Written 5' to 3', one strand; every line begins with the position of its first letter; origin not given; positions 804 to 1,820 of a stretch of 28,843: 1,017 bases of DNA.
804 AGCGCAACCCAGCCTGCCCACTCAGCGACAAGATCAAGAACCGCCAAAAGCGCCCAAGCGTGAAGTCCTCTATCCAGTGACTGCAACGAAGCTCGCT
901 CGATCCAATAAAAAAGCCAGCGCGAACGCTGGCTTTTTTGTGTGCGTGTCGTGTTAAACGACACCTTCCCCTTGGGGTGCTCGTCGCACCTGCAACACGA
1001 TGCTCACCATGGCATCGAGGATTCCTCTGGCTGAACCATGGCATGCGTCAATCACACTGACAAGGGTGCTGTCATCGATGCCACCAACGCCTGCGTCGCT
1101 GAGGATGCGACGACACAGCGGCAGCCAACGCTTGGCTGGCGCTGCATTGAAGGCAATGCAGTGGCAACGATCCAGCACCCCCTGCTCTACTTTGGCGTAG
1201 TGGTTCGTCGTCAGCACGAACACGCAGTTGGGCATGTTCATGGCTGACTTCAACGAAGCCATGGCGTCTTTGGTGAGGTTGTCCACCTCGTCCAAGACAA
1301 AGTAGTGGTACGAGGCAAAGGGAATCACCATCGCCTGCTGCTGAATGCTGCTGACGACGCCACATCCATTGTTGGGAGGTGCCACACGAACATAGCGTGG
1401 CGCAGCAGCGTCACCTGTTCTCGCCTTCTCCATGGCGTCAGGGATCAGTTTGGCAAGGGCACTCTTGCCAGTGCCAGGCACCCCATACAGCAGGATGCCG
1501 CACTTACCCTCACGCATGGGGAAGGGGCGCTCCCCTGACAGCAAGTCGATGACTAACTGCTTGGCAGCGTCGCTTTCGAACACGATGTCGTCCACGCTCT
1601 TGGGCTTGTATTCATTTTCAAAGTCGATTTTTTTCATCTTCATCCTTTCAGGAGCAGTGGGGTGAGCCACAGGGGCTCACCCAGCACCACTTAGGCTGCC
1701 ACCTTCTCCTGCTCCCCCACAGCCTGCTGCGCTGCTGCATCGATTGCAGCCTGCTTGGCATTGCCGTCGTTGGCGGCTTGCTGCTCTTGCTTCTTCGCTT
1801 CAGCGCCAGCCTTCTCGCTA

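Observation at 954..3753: Collar-less clamp-loader-type AAA+ ATPase with an unknown partner, divergent from a third unknown gene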

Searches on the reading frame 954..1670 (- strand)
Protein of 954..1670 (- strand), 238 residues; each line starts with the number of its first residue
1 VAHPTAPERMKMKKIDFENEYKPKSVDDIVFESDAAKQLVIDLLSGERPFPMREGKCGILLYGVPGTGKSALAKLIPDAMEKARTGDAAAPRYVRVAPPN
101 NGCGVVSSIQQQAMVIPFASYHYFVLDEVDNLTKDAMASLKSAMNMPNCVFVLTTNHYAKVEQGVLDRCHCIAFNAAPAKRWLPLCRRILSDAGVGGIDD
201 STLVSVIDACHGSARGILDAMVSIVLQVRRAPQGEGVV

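Call 4: search_protein_families(library=pfam, proteins=[window:954-1670:-], max_evalue=0.1)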
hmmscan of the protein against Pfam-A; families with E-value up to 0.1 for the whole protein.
window:954-1670:- (238 aa): 14 families
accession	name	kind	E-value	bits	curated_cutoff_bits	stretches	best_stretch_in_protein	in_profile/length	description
PF00004.35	AAA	-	1.2e-07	32.7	21.2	1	59-170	1-124/131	ATPase family associated with various cellular activities (AAA)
PF13401.12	AAA_22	-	3.6e-06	27.8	27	1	59-101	8-44/130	AAA domain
PF07728.20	AAA_5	-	1.8e-05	25.2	22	1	59-145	2-91/139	AAA domain (dynein-related subfamily)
PF13191.12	AAA_16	-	0.00023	22.2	32.6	1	53-83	20-51/167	AAA ATPase domain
PF13177.12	DNA_pol3_delta2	-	0.0015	19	27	1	117-176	97-159/161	DNA polymerase III, delta subunit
PF13479.12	AAA_24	-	0.0015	18.9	27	1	59-141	5-85/195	AAA domain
PF07693.20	KAP_NTPase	-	0.0015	18.3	20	1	58-144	22-79/293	KAP family P-loop domain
PF05496.18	RuvB_N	-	0.0022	18.2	27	1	22-112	2-85/159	Holliday junction DNA helicase RuvB P-loop domain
PF01078.27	Mg_chelatase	-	0.0052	16.6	20.3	1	55-82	21-48/207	Magnesium chelatase, subunit ChlI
PF13238.12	AAA_18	-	0.0072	17.2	29.4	1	59-176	1-87/128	AAA domain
PF24883.2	NPHP3_N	-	0.036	14.7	24.8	0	59-83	25-49/164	Nephrocystin 3, N-terminal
PF14532.12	Sigma54_activ_2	-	0.064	13.9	25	0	55-160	20-112/138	Sigma-54 interaction domain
PF00910.28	RNA_helicase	-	0.082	13.8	21.5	0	59-89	1-27/105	RNA helicase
PF13173.12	AAA_14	-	0.088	13.3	27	0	59-154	5-96/129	AAA domain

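Call 5: search_protein_families(library=ncbifam, proteins=[window:954-1670:-], max_evalue=0.1)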
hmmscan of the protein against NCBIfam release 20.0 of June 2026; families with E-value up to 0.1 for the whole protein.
window:954-1670:- (238 aa): 60 families (the best 25 are shown)
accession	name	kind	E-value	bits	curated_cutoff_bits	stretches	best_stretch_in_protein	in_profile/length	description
NF001679.0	PRK00440.1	equivalog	4.3e-14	52.3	303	1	17-220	8-204/322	replication factor C small subunit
TIGR02397.1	dnaX_nterm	equivalog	1.1e-12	47.9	250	1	100-219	96-217/355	DNA polymerase III subunit gamma/tau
NF003229.0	PRK04195.1-5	equivalog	3.6e-10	39.1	280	1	13-223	3-210/413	replication factor C large subunit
NF011523.0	PRK14962.1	equivalog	6.9e-10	38.3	576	1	119-229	116-223/474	DNA polymerase III subunits gamma and tau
NF011514.0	PRK14953.1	equivalog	5.5e-09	35.5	536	1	102-215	100-215/488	DNA polymerase III subunits gamma and tau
NF009067.0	PRK12402.1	equivalog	3.4e-08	32.8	317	1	117-215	121-221/340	replication factor C small subunit 2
NF004962.0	PRK06305.1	equivalog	7.4e-08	32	559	1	119-216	120-218/465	DNA polymerase III subunits gamma and tau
NF004046.1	PRK05563.1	equivalog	2.7e-07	29.9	400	1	100-223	97-225/567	DNA polymerase III subunit gamma/tau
NF011517.0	PRK14956.1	equivalog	4.7e-07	29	654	1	120-224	121-226/486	DNA polymerase III subunits gamma and tau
NF011526.0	PRK14965.1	equivalog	1e-06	27.9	670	1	100-221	98-221/578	DNA polymerase III subunits gamma and tau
NF003231.0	PRK04195.2-1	equivalog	1.1e-06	27.8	442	1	12-216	2-200/517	replication factor C large subunit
NF004549.0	PRK05896.1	equivalog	1.8e-06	26.9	578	1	99-218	97-218/642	DNA polymerase III subunits gamma and tau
NF003232.0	PRK04195.2-2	equivalog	2.7e-06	26.5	701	1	16-219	2-197/480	replication factor C large subunit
NF008975.0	PRK12323.1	equivalog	6e-06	25.3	875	1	99-218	102-223/709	DNA polymerase III subunit gamma/tau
NF003159.0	PRK04132.1-4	equivalog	6.6e-06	24.4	999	1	116-176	631-693/852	replication factor C small subunit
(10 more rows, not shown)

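Call 6: search_protein_families(library=phrogs, proteins=[window:954-1670:-], max_evalue=0.1)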
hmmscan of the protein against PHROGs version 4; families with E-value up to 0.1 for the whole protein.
window:954-1670:- (238 aa): 17 families
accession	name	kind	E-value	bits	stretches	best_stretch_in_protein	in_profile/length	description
phrog_168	-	DNA, RNA and nucleotide metabolism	6.6e-21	76.3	1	10-222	4-208/314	clamp loader of DNA polymerase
phrog_5846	-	DNA, RNA and nucleotide metabolism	1.6e-15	58.3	1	12-224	1-202/380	clamp loader of DNA polymerase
phrog_11838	-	DNA, RNA and nucleotide metabolism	3.4e-10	40.6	1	14-218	4-199/420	clamp loader of DNA polymerase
phrog_9172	-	unknown function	1e-05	25.6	1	56-79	107-130/509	-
phrog_7485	-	unknown function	1.4e-05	25.3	1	56-78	227-249/430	-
phrog_10401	-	other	0.0002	21.2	1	56-80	460-484/667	ATPase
phrog_7998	-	unknown function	0.0012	19.1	1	54-89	38-74/339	-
phrog_3277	-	DNA, RNA and nucleotide metabolism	0.0031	18.4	1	53-129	7-87/168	DnaC-like helicase loader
phrog_2376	-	other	0.0035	17.7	1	50-169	68-180/363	ATPase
phrog_3757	-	unknown function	0.0057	17.1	1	55-80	125-150/367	-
phrog_50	-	DNA, RNA and nucleotide metabolism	0.0068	16.5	1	51-76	364-389/570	DnaC-like helicase loader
phrog_124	-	DNA, RNA and nucleotide metabolism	0.0084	16.5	1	59-78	46-65/382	Sak4-like ssDNA annealing protein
phrog_1829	-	DNA, RNA and nucleotide metabolism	0.051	12.7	0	56-82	504-530/772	DNA primase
phrog_19600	-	other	0.072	12.9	0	59-85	84-110/447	ATPase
phrog_16448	-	other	0.085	12.1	0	51-146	445-541/680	ATPase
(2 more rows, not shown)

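Call 7: search_protein_families(library=padloc, proteins=[window:954-1670:-], max_evalue=0.1)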
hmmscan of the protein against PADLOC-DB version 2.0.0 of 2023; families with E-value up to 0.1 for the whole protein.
window:954-1670:- (238 aa): 8 families
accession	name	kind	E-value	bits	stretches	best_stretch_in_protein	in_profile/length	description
PDLC00915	TRIP13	-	1e-06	26.4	1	59-103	66-108/302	TRIP13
PDLC02196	IetA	-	0.001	16.6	1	58-79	124-145/374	-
PDLC02195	IetA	-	0.0018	15.7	1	59-80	140-161/395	-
PDLC03838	DolB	-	0.0091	13.3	1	11-81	124-191/375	-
PDLC00289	PtuA1|PtuA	-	0.011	12.9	1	59-163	31-135/404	AAA ATPase domain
PDLC04140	mad8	-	0.048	11.2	1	59-111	30-76/314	mads_8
PDLC04232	IetA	-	0.053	10.9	0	55-79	115-139/330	-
PDLC02372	Nhi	-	0.07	9.8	0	59-156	202-298/470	-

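Call 11: search_dna_similar(query=window:954-1670:-, collection=plasmids, mode=protein, max_evalue=0.001)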
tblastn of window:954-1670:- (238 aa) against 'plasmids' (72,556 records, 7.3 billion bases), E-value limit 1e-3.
Records with a match: 36; places in all: 36; records where one place covers at least 80% of the query: 27.
Best place of each record, by identity: <60% 36.
By first word of the organism name: Bacillus 24; Clostridioides 10; Paracoccus 1; Klebsiella 1.
By predicted mobility (MOB-suite, as given by PLSDB): non-mobilizable 34; conjugative 1; mobilizable 1.
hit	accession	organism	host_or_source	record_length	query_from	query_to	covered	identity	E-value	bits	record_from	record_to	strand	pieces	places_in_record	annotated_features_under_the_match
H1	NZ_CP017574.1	Bacillus thuringiensis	whole organism,soil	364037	21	225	86%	24.4%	8e-7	57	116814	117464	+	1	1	dnaX: DNA polymerase III subunit gamma/tau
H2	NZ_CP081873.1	Bacillus toyonensis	Environment,soil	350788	21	225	86%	23.6%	3e-6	55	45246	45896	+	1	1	dnaX: DNA polymerase III subunit gamma/tau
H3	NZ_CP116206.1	Bacillus paranthracis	rice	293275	21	225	86%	23.6%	5e-6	54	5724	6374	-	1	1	dnaX: DNA polymerase III subunit gamma/tau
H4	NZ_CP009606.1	Bacillus cereus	soil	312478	21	225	86%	23.6%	5e-6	54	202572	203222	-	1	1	dnaX: DNA polymerase III subunit gamma/tau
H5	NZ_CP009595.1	Bacillus cereus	-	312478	21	225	86%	23.6%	5e-6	54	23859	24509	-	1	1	dnaX: DNA polymerase III subunit gamma/tau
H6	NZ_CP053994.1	Bacillus cereus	-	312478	21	225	86%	23.6%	5e-6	54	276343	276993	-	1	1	dnaX: DNA polymerase III subunit gamma/tau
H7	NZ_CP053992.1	Bacillus cereus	-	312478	21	225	86%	23.6%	5e-6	54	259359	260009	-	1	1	dnaX: DNA polymerase III subunit gamma/tau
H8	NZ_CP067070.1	Bacillus sp. HNR-4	rice,cell culture,seed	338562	21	225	86%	23.6%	5e-6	54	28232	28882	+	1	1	dnaX: DNA polymerase III subunit gamma/tau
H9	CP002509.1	Bacillus thuringiensis serovar finitimus YBT-020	-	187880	21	225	86%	23.6%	1e-5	53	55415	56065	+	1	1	DNA polymerase III subunits gamma and tau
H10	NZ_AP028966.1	Bacillus subtilis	soil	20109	21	231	89%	22.9%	6e-5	51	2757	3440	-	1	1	dnaX: DNA polymerase III subunit gamma/tau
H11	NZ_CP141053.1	Paracoccus denitrificans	-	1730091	17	223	87%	23.2%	4e-5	52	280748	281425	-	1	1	none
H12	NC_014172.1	Bacillus thuringiensis BMB171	-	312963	21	225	86%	23.1%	6e-6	54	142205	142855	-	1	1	dnaX: DNA polymerase III subunit gamma/tau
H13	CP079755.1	Klebsiella grimontii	cell culture,urine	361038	21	225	86%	23.1%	1e-5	53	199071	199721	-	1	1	dnaX: DNA polymerase III subunit gamma/tau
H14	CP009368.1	Bacillus cereus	-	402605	21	225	86%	22.7%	3e-5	52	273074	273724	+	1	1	dnaX: DNA polymerase III, subunit gamma and tau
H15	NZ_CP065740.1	Bacillus tropicus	-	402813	21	225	86%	22.7%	3e-5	52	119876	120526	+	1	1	dnaX: DNA polymerase III subunit gamma/tau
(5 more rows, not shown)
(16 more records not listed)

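Call 12: find_homologous_proteins(query=window:954-1637:-)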
Query window:954-1637:- (227 aa): 898 proteins with E <= 0.001 among 1248 candidates; the best 120 are listed.
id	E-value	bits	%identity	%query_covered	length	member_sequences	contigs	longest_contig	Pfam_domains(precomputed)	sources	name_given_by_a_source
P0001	4.6e-148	508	100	100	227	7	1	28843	PF00004.36,PF13401.13,PF07728.21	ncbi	ncbi:MAG: hypothetical protein RL014_754 [Pseudomonadota bacterium]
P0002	2.9e-111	388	76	97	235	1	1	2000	PF00004.36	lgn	-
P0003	1.4e-110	386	76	97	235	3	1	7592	PF00004.36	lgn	-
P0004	1.1e-109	383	75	96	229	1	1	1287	PF00004.36,PF13401.13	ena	-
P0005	6.1e-103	361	74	96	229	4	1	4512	PF00004.36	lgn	-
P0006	3.2e-101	355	68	100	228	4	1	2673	PF00004.36,PF13401.13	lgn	-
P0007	5.9e-99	348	72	96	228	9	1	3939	PF00004.36,PF13401.13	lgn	-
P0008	3.8e-98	345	67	100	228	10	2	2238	PF00004.36,PF13401.13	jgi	jgi:replication-associated recombination protein RarA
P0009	5.4e-98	345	69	96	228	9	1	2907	PF00004.36,PF13401.13,PF07728.21,PF13191.13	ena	-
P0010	8.7e-98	344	68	98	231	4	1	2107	PF00004.36,PF13401.13,PF13191.13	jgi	jgi:DNA polymerase III delta prime subunit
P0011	7.3e-97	341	67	98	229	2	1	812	PF13479.13,PF00004.36,PF13401.13,PF07728.21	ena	-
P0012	3.9e-95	335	67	96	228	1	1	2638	PF00004.36,PF13401.13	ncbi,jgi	jgi:DNA polymerase III delta prime subunit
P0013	4.0e-94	332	66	96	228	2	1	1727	PF00004.36,PF13401.13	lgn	-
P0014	4.5e-94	332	66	96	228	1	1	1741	PF00004.36,PF13401.13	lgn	-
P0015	2.1e-93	330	67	96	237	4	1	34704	PF00004.36,PF13401.13,PF07728.21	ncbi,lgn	-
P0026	2.2e-90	320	64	100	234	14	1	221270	PF00004.36,PF13401.13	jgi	jgi:DNA polymerase III delta prime subunit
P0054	1.6e-88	314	65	95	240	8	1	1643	PF00004.36,PF13401.13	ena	-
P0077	8.8e-85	302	63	95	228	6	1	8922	PF00004.36,PF13401.13,PF07728.21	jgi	jgi:replication-associated recombination protein RarA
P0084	2.8e-84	300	61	95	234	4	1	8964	PF00004.36,PF13401.13,PF13191.13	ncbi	-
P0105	2.4e-83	297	62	95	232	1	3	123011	PF00004.36,PF13401.13,PF07728.21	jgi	jgi:replication-associated recombination protein RarA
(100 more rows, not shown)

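Call 15: find_encoding_contigs(protein=P0026, flank=10000, max_places=3)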
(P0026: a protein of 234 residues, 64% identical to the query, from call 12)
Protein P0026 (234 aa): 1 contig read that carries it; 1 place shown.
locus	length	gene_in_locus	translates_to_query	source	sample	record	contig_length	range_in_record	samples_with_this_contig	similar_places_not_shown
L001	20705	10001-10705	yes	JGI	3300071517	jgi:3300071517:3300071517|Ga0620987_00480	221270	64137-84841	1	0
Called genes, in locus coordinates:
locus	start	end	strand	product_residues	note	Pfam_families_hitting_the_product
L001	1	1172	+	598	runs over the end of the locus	PF01839:FG-GAP (faint), PF13517:FG-GAP_3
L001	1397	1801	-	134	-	-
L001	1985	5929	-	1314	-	PF06739:SBBP (faint), PF19078:Big_12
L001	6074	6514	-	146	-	PF20346:DUF6641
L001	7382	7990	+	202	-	PF00589:Phage_integrase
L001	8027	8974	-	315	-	-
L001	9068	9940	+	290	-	-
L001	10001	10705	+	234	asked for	PF13401:AAA_22 (faint), PF00004:AAA (weak)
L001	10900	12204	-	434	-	PF13102:Phage_int_SAM_5 (weak), PF22022:Phage_int_M (weak)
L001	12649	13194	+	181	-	PF00583:Acetyltransf_1, PF13508:Acetyltransf_7 (weak)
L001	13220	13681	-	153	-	PF00583:Acetyltransf_1, PF13508:Acetyltransf_7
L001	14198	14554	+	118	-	PF13474:SnoaL_3 (weak), PF12680:SnoaL_2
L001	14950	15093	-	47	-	-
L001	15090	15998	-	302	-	PF00561:Abhydrolase_1 (weak), PF12146:Hydrolase_4, PF12697:Abhydrolase_6 (weak)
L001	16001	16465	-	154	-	PF00583:Acetyltransf_1, PF13673:Acetyltransf_10, PF13508:Acetyltransf_7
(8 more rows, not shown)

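Call 16: find_encoding_contigs(protein=P0105, flank=10000, max_places=3)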
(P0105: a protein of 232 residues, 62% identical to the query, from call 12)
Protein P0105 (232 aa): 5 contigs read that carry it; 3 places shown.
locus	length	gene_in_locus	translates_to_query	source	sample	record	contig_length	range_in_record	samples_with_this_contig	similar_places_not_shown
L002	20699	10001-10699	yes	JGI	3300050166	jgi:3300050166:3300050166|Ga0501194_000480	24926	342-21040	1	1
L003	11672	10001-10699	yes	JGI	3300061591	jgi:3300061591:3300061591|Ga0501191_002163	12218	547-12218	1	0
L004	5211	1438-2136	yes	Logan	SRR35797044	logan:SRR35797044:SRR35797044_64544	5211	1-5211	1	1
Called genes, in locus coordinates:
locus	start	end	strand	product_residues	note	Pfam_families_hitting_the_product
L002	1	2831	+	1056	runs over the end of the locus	PF00623:RNA_pol_Rpb1_2, PF04983:RNA_pol_Rpb1_3, PF05000:RNA_pol_Rpb1_4, PF04998:RNA_pol_Rpb1_5, PF01333:Apocytochr_F_C (faint)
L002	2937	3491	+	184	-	-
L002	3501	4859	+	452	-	PF01029:NusB (faint), PF22458:RsmF-B_ferredox, PF01189:Methyltr_RsmB-F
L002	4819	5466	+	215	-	PF14334:DUF4390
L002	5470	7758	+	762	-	PF00672:HAMP, PF00512:HisKA, PF13581:HATPase_c_2 (weak), PF02518:HATPase_c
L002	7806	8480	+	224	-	PF00072:Response_reg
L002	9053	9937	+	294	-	-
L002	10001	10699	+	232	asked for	PF13401:AAA_22 (faint), PF00004:AAA (weak), PF07728:AAA_5 (weak)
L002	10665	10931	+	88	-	-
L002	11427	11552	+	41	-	-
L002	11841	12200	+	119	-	-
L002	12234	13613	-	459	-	-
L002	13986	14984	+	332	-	PF03401:TctC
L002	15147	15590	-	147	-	PF00582:Usp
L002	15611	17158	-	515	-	PF07690:MFS_1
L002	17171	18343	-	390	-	PF25919:BSH_CusB (faint), PF00364:Biotin_lipoyl (faint), PF25917:BSH_RND, PF25876:HH_MFP_RND (weak), PF25885:HH_EMRA, PF25963:Beta-barrel_AAEA (weak)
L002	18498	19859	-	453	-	PF02321:OEP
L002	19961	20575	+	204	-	PF00440:TetR_N, PF14246:TetR_C_7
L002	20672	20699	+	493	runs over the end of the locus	PF01425:Amidase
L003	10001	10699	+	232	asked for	PF13401:AAA_22 (faint), PF00004:AAA (weak), PF07728:AAA_5 (weak)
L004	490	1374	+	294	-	-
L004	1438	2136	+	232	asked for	PF13401:AAA_22 (faint), PF00004:AAA (weak), PF07728:AAA_5 (weak)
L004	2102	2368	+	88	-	-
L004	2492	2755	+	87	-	-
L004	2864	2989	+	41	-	-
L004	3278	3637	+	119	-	-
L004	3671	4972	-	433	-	-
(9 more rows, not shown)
